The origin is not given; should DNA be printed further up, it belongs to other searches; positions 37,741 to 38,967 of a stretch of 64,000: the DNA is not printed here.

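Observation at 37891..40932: Uncharacterised three-gene operon built around a nitrilase-superfamily protein inside a defence island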

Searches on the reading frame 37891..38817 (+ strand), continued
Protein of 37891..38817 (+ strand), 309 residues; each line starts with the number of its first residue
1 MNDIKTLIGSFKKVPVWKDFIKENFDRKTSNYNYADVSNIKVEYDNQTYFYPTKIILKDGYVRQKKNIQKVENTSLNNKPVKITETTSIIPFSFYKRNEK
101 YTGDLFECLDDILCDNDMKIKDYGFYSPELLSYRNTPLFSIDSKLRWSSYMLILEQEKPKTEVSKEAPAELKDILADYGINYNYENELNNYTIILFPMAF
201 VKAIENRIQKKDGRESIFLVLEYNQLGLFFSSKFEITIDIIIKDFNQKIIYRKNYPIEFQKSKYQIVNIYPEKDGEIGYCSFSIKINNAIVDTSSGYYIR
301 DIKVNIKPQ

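Call 88: list_cluster_members(proteins=[P0199, P0189, P0192, P0190, P0196, P0009, P0044, P0001])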
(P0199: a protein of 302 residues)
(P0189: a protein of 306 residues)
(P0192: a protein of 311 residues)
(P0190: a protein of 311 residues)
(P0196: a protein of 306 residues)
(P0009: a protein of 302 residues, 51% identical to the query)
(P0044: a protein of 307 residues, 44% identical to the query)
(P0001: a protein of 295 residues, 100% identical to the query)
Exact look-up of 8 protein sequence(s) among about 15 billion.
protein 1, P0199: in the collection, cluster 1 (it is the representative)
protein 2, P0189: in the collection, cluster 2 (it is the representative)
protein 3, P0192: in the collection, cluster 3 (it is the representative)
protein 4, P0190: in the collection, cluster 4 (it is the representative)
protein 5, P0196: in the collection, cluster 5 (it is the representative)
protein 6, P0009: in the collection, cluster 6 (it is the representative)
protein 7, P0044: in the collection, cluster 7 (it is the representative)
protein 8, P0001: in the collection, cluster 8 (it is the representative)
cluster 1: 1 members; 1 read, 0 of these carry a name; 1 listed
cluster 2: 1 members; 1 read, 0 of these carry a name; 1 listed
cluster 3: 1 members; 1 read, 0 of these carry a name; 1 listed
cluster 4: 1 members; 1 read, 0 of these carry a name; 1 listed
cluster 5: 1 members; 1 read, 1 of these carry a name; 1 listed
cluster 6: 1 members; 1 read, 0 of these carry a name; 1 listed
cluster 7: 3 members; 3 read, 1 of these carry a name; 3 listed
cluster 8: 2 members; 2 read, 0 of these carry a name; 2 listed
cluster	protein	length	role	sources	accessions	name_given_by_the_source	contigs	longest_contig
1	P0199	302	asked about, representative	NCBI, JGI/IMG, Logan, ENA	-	-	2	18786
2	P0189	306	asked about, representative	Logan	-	-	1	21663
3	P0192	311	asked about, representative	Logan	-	-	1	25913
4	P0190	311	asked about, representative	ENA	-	-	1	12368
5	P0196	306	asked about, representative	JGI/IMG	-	hypothetical protein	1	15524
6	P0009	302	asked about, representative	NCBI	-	-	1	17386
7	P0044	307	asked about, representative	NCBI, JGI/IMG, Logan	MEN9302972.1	MAG: hypothetical protein RL264_1401 [Bacteroidota bacterium] | hypothetical protein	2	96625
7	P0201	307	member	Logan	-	-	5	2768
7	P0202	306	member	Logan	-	-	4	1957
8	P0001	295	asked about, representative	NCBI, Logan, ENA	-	-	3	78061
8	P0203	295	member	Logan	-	-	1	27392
